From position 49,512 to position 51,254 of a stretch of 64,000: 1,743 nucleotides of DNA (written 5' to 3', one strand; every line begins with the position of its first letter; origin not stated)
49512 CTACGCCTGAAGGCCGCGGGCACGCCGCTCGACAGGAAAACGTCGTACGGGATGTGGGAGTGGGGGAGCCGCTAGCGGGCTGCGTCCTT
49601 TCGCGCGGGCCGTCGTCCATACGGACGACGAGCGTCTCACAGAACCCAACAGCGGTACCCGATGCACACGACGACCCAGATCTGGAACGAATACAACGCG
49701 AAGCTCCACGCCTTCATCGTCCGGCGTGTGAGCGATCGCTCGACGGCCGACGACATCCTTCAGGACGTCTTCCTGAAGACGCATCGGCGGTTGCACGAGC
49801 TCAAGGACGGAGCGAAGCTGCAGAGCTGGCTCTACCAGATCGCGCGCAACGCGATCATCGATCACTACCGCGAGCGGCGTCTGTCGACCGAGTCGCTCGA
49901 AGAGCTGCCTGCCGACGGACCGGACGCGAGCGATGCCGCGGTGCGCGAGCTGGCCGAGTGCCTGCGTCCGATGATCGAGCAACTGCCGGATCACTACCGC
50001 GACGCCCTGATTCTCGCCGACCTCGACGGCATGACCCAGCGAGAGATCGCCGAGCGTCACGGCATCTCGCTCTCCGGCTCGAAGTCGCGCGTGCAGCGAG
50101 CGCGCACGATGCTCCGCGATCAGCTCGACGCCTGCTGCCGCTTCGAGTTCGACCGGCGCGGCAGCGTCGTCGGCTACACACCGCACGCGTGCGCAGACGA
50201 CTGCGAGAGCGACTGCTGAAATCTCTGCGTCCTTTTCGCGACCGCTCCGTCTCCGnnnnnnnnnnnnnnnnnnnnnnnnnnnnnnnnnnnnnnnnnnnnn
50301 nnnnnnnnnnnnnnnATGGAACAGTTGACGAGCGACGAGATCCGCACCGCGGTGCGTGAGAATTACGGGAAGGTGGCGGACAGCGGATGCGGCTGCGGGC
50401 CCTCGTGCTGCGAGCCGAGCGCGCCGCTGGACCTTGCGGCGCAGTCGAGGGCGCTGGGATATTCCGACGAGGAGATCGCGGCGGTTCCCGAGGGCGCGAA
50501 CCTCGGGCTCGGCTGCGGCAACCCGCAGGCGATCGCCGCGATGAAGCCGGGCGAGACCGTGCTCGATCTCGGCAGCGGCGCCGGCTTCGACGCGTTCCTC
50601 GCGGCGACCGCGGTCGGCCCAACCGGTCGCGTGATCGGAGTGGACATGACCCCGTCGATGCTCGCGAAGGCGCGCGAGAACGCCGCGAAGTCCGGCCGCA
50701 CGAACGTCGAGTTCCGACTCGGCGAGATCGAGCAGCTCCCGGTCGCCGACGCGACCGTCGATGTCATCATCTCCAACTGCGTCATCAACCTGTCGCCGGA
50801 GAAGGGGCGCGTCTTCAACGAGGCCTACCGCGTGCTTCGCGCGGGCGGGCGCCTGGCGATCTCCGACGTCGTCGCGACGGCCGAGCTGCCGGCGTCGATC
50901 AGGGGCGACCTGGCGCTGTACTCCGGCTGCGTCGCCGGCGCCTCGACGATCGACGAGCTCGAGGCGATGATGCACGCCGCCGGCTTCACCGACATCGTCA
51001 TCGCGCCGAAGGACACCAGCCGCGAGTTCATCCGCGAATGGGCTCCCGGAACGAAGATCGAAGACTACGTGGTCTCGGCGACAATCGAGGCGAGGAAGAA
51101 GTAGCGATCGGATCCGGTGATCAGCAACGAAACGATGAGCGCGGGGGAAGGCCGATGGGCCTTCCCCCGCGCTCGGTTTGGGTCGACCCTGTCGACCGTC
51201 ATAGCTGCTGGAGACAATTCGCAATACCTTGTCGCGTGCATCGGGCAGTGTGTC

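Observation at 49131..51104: CorE-like ECF sigma with a Cys-rich C-terminal extension next to arsM and a DinB-family gene: possible one-component metal(loid)-sensing sigma controlling arsenic methylation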

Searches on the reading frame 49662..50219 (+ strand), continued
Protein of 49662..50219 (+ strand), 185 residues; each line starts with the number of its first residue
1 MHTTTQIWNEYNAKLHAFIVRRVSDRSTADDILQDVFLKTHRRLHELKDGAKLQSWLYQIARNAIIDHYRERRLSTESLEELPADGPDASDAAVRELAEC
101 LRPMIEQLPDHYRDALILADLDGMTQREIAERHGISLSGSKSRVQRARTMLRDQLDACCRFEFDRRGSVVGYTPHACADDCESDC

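Call 66: search_dna_similar(query=window:49662-50216:+, collection=plasmids, mode=protein, max_evalue=1e-15, max_rows=25)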
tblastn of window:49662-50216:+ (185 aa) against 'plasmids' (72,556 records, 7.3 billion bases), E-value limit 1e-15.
Records with a match: 1192; places in all: 1193; records where one place covers at least 80% of the query: 1191.
Best place of each record, by identity: <60% 1192.
By first word of the organism name: Klebsiella 1016; Citrobacter 67; Enterobacter 56; Escherichia 12; Raoultella 8; Vibrio 6; Rhodococcus 5; Serratia 4; Salmonella 4; Leclercia 3; and 10 more.
By predicted mobility (MOB-suite, as given by PLSDB): conjugative 971; non-mobilizable 186; mobilizable 35.
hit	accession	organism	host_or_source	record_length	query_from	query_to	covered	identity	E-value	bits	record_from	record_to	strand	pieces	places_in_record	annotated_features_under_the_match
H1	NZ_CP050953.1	Rhodococcus sp. DMU1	cell culture,activated sludge in our lab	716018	6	181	95%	44.2%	7e-35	136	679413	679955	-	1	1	sigma-70 family RNA polymerase sigma factor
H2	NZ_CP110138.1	Hymenobacter sp. YIM 151858-1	whole organism,soil sample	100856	3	174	93%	43.6%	1e-36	141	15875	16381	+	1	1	sigma-70 family RNA polymerase sigma factor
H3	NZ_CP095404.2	Rhodococcus opacus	Whole organism,nitrophenolics and ...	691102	6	181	95%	42.0%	1e-32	129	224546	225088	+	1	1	sigma-70 family RNA polymerase sigma factor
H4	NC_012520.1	Rhodococcus opacus B4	-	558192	6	181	95%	42.0%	1e-31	127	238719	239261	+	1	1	sigma-70 family RNA polymerase sigma factor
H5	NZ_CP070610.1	Rhodococcus koreensis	cell culture,rhizosphere of apple ...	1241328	6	181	95%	41.4%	1e-32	130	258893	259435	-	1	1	record has no annotation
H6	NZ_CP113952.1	Rhodococcus sp. JS3073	culture,soil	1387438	6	181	95%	40.6%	8e-32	127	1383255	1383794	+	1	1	record has no annotation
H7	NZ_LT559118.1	Nonomuraea gerenzanensis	-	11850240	6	169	89%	43.1%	7e-32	127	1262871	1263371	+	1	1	none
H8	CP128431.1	Microbulbifer sp. MKSA007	Smenospongia aurea,bacteria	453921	3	172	92%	40.6%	2e-34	134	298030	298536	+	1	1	sigZ: RNA polymerase sigma factor SigZ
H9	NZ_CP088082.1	Ideonella dechloratans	Cell culture,Activated sludge, ...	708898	6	174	91%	40.2%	4e-22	100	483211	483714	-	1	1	sigma-70 family RNA polymerase sigma factor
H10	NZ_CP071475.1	Priestia megaterium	whole organism,Hypersaline environment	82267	7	172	90%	39.8%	1e-33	132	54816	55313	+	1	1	sigZ: RNA polymerase sigma factor SigZ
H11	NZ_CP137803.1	Priestia megaterium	Bacillus megaterium assembly,Arshan ...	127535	7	172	90%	39.8%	2e-33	132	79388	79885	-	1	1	sigZ: RNA polymerase sigma factor SigZ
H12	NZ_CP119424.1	Photobacterium sp. DA100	-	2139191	7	181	95%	34.1%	2e-25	108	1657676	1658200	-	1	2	none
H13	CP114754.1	Klebsiella pneumoniae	Homo sapiens,Rectal swab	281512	7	175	91%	35.1%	4e-19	91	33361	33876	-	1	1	none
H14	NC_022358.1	Sulfuricella denitrificans skB26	-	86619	1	174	94%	33.5%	2e-22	100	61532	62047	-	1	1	sigma-70 family RNA polymerase sigma factor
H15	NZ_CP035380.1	Leclercia adecarboxylata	rabbit,single culture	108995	5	169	89%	35.2%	2e-18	89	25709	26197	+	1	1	sigma-70 family RNA polymerase sigma factor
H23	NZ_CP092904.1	Klebsiella pneumoniae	Homo sapiens,Sputum specimen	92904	7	176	92%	33.3%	6e-19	91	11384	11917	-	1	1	sigma-70 family RNA polymerase sigma factor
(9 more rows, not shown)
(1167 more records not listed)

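Call 67: get_annotated_region(hit=H23, flank=5000)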
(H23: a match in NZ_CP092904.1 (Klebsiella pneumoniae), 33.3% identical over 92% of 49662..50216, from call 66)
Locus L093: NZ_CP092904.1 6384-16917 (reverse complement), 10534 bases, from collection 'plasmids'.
description: Klebsiella pneumoniae strain F11 plasmid pC_F11, complete sequence
organism: Klebsiella pneumoniae (NCBI taxid 573)
taxonomy: Bacteria; Pseudomonadota; Gammaproteobacteria; Enterobacterales; Enterobacteriaceae; Klebsiella; Klebsiella pneumoniae
host: -; source: Homo sapiens,Sputum specimen; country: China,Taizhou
typing (MOB-suite, as given by PLSDB): conjugative; replicon IncX3; relaxase MOBP; mating-pair formation MPF_T
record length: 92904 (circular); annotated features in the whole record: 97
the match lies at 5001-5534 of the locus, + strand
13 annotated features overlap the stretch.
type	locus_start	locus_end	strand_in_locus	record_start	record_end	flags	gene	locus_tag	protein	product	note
CDS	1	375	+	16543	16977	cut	pcoE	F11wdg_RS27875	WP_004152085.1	copper resistance system metallochaperone PcoE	-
CDS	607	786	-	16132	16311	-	-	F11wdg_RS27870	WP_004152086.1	type II toxin-antitoxin system RelE/ParE family toxin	-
CDS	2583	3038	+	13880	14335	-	-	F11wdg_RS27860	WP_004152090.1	aquaporin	GO:0055085 - transmembrane transport [Evidence IEA]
CDS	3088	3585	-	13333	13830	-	-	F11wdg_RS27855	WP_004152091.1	GNAT family N-acetyltransferase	-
CDS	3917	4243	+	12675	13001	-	-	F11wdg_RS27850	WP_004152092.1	metalloregulator ArsR/SmtB family transcription factor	GO:0006355 - regulation of DNA-templated transcription [Evidence IEA]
CDS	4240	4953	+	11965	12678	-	arsH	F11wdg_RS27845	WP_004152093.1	arsenical resistance protein ArsH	GO:0046685 - response to arsenic-containing substance [Evidence IEA]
CDS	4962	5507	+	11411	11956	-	-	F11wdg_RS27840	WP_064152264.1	sigma-70 family RNA polymerase sigma factor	GO:0006352 - DNA-templated transcription initiation [Evidence IEA]; GO:0006355 - regulation of DNA-templated ...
CDS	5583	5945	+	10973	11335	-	-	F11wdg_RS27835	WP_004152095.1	arsenic metallochaperone ArsD family protein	GO:0045892 - negative regulation of DNA-templated transcription [Evidence IEA]; GO:0046685 - response to ...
CDS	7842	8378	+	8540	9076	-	-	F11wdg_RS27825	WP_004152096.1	GNAT family N-acetyltransferase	-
CDS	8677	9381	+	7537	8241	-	-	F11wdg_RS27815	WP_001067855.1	IS6-like element IS26 family transposase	GO:0006313 - DNA transposition [Evidence IEA]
CDS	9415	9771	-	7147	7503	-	-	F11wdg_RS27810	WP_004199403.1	S24 family peptidase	-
CDS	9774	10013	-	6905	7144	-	-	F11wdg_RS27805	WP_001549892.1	hypothetical protein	-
CDS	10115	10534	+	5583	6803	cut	-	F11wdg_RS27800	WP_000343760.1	ISL3-like element ISKox3 family transposase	GO:0006313 - DNA transposition [Evidence IEA]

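Call 68: get_annotated_region(hit=H10, flank=4000)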
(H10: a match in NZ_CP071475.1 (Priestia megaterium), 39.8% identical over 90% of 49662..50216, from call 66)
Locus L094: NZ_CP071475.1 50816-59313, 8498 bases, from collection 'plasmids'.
description: Priestia megaterium strain H2 plasmid punamed9, complete sequence
organism: Priestia megaterium (NCBI taxid 1404)
taxonomy: Bacteria; Bacillota; Bacilli; Bacillales; Bacillaceae; Priestia; Priestia megaterium
host: -; source: whole organism,Hypersaline environment; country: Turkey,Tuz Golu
typing (MOB-suite, as given by PLSDB): non-mobilizable; replicon rep_cluster_385
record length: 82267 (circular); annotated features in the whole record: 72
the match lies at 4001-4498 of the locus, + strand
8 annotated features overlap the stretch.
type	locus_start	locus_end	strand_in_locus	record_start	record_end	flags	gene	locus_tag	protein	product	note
CDS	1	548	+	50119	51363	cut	ltrA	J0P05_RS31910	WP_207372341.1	group II intron reverse transcriptase/maturase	GO:0000373 - Group II intron splicing [Evidence IEA]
CDS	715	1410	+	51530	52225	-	-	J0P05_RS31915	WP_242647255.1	group II intron maturase-specific domain-containing protein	-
CDS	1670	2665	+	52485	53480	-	-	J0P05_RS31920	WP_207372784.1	glycerophosphodiester phosphodiesterase family protein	GO:0006629 - lipid metabolic process [Evidence IEA]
CDS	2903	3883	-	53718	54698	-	-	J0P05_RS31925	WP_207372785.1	aldo/keto reductase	-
CDS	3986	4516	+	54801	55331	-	sigZ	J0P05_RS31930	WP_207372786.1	RNA polymerase sigma factor SigZ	-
CDS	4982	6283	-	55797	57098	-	-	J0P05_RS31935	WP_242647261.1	amino acid permease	GO:0055085 - transmembrane transport [Evidence IEA]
CDS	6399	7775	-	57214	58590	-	-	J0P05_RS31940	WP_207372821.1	D-serine ammonia-lyase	GO:0046416 - D-amino acid metabolic process [Evidence IEA]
CDS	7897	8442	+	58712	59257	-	-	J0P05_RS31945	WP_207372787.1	cupin domain-containing protein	-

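Call 69: get_annotated_region(hit=H2, flank=4000)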
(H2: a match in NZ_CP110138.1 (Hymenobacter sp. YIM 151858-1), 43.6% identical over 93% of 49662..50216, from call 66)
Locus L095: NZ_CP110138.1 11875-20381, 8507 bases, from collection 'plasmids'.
description: Hymenobacter sp. YIM 151858-1 plasmid unnamed2
organism: Hymenobacter sp. YIM 151858-1 (NCBI taxid 2987688)
taxonomy: Bacteria; Bacteroidota; Cytophagia; Cytophagales; Hymenobacteraceae; Hymenobacter; Hymenobacter sp. YIM 151858-1
host: -; source: whole organism,soil sample; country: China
typing (MOB-suite, as given by PLSDB): mobilizable; relaxase MOBB
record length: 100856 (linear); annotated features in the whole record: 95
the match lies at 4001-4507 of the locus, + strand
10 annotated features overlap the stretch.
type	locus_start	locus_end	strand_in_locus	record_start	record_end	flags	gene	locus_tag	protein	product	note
CDS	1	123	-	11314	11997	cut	-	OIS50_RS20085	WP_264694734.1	hypothetical protein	-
CDS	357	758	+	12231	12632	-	-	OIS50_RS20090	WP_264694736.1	hypothetical protein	-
CDS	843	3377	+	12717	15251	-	-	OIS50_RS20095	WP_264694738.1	toprim domain-containing protein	-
CDS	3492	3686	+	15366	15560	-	-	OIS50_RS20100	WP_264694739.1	hypothetical protein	-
CDS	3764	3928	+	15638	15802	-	-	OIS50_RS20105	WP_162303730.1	hypothetical protein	-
CDS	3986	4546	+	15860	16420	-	-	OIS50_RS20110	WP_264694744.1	sigma-70 family RNA polymerase sigma factor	GO:0006352 - DNA-templated transcription initiation [Evidence IEA]; GO:0006355 - regulation of DNA-templated ...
CDS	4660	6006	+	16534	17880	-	-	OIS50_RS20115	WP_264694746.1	FRG domain-containing protein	-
CDS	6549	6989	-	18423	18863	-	-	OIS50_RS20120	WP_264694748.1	arsenate reductase ArsC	-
CDS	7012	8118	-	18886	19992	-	arsB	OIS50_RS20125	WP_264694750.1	ACR3 family arsenite efflux transporter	-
CDS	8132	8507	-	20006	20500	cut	-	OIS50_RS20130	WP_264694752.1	GNAT family N-acetyltransferase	-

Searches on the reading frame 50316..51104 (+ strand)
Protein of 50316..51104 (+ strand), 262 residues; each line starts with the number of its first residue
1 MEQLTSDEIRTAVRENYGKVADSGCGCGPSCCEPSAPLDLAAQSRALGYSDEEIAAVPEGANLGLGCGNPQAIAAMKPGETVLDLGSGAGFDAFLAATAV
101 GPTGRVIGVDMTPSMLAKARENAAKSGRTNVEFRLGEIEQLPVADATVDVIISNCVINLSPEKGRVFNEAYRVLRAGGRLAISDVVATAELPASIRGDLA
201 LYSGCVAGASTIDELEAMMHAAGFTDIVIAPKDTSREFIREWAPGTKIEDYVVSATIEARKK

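Call 3: search_protein_families(library=ncbifam, proteins=[window:50316-51104:+], max_evalue=0.01)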
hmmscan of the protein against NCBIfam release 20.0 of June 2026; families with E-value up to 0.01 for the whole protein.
window:50316-51104:+ (262 aa): 74 families (the best 25 are shown)
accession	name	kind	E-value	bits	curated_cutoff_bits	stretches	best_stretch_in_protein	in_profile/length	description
NF008823.0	PRK11873.1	subfamily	7.9e-109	363.3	263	1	5-261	3-267/272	arsenite methyltransferase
NF041537.1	ArsM_AhpD_UU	exception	4.1e-52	177.1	510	1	7-228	11-226/345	arsenite methyltransferase/AhpD domain selenoprotein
NF047649.1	MTase_UXPK_star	exception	1.5e-51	175.1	460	1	6-226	10-225/283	methyltransferase/UXPK-star double selenoprotein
NF041536.1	ArsM_DUF2284_UU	exception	9.6e-45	152.8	575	1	6-229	10-227/459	arsenite methyltransferase/DUF2284 domain selenoprotein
NF040538.1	methyl_ArsM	equivalog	4.8e-40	137.8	500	2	143-232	167-258/356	arsinothricin biosynthesis methyltransferase ArsM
NF045667.1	MTase_DVU1556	equivalog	2.3e-30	105.7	155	1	72-235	16-169/213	DVU_1556 family methyltransferase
NF040539.1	AST_met_ArsM_2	exception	1.9e-27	96.8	240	1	80-229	58-210/262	putative arsinothricin biosynthesis methyltransferase ArsM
NF038099.1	AsSugarArsM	exception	2.2e-26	92.8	400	1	62-234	42-223/321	arsenosugar biosynthesis arsenite methyltransferase ArsM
NF043040.1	corrin_prot_MT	hypoth_equivalog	1e-17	64.3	180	1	74-194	36-159/216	corrinoid protein-associated methyltransferase CpaM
TIGR02072.1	BioC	equivalog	1.6e-16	60.9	184.95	1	80-230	36-177/244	malonyl-ACP O-methyltransferase BioC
NF001244.0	PRK00216.1-5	equivalog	2.9e-16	59.5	216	1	75-189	45-160/236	bifunctional demethylmenaquinone methyltransferase/2-methoxy-6-polyprenyl-1,4-benzoquinol methylase UbiE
NF001240.0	PRK00216.1-1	equivalog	5.9e-16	58.3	378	1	73-184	58-170/251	bifunctional demethylmenaquinone methyltransferase/2-methoxy-6-polyprenyl-1,4-benzoquinol methylase UbiE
TIGR01934.1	MenG_MenH_UbiE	subfamily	1.1e-15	57.6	158.35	1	76-190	37-149/223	ubiquinone/menaquinone biosynthesis methyltransferase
NF052510.1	methyltran_MpqE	exception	3.5e-15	56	335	1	74-182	42-151/234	methyl-plastoquinone biosynthesis methyltransferase MpqE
TIGR02752.1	MenG_heptapren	equivalog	1.6e-13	50.8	419.85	1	76-183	43-150/231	demethylmenaquinone methyltransferase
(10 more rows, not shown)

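Call 4: search_protein_families(library=pfam, proteins=[window:50316-51104:+], max_evalue=0.01)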
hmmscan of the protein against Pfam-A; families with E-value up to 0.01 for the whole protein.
window:50316-51104:+ (262 aa): 19 families
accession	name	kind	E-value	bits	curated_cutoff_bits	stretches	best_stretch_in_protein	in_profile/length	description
PF13847.12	Methyltransf_31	-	8.1e-40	136.3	27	1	77-223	2-145/145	Methyltransferase domain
PF13649.12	Methyltransf_25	-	6.5e-23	81.7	27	1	82-178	1-97/97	Methyltransferase domain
PF08241.18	Methyltransf_11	-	9.6e-22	77.9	21.2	1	83-182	1-95/95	Methyltransferase domain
PF01209.24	Ubie_methyltran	-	1.3e-18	67.7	20.1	1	73-182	42-151/233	ubiE/COQ5 methyltransferase family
PF08242.18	Methyltransf_12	-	1.6e-13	51.6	30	1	83-180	1-98/98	Methyltransferase domain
PF01135.25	PCMT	-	7.8e-11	42.6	20.3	1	76-152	71-147/210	Protein-L-isoaspartate(D-aspartate) O-methyltransferase (PCMT)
PF05175.20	MTS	-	6.8e-09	36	23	1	79-182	32-138/170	Methyltransferase small domain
PF13489.12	Methyltransf_23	-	1.9e-08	34.6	27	1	76-226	20-161/164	Methyltransferase domain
PF06325.19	PrmA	-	7.6e-08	32.6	22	1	76-187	159-263/296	Ribosomal protein L11 methyltransferase (PrmA)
PF05148.21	Methyltransf_8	-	1.5e-05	25.4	27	1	137-186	112-160/219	Hypothetical methyltransferase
PF20922.3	Anamorsin_N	-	1.9e-05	24.9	27.1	1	115-229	20-121/163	Anamorsin, N-terminal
PF00891.24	Methyltransf_2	-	8.5e-05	22.4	22.3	1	77-202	61-185/210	O-methyltransferase domain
PF01170.24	UPF0020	-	9.6e-05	22.6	22.3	1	103-154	76-128/197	RMKL-like, methyltransferase domain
PF13679.12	Methyltransf_32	-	9.7e-05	22.8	27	1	75-150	22-104/143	Methyltransferase domain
PF02353.26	CMAS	-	0.0002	21.2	27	1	75-188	59-170/273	Mycolic acid cyclopropane synthetase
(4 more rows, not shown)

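Call 52: search_solved_structures(query=window:50316-51104:+, show_alignments=1, max_evalue=1e-10)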
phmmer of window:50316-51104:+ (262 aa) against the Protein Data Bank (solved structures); distinct sequences matched with E-value up to 1e-10: 10.
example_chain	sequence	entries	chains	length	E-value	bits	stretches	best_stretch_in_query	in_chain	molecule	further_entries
5evj_A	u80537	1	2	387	6.1e-36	127.6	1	6-226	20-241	Arsenite methyltransferase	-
4kw7_A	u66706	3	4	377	2.5e-32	115.7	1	8-247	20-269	Arsenic methyltransferase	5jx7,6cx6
4fr0_A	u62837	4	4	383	2.6e-32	115.7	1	8-247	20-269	Arsenic methyltransferase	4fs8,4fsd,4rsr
5eg5_A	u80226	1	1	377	2.1e-31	112.7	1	8-247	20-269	Arsenic methyltransferase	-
8xt7_A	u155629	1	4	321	7.1e-25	91.3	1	81-225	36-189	Arsenite methyltransferase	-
5wp5_A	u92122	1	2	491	5.8e-16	62.1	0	75-239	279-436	Phosphomethylethanolamine N-methyltransferase 2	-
5wp4_A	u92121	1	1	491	5.6e-15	58.9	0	76-236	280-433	Phosphoethanolamine N-methyltransferase 1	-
3bus_A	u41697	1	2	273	3.6e-12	49.7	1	72-222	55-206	Methyltransferase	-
1ve3_A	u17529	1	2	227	4.1e-11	46.3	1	72-181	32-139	hypothetical protein PH0226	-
1vl5_A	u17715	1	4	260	4.8e-11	46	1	71-185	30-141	unknown conserved protein BH2331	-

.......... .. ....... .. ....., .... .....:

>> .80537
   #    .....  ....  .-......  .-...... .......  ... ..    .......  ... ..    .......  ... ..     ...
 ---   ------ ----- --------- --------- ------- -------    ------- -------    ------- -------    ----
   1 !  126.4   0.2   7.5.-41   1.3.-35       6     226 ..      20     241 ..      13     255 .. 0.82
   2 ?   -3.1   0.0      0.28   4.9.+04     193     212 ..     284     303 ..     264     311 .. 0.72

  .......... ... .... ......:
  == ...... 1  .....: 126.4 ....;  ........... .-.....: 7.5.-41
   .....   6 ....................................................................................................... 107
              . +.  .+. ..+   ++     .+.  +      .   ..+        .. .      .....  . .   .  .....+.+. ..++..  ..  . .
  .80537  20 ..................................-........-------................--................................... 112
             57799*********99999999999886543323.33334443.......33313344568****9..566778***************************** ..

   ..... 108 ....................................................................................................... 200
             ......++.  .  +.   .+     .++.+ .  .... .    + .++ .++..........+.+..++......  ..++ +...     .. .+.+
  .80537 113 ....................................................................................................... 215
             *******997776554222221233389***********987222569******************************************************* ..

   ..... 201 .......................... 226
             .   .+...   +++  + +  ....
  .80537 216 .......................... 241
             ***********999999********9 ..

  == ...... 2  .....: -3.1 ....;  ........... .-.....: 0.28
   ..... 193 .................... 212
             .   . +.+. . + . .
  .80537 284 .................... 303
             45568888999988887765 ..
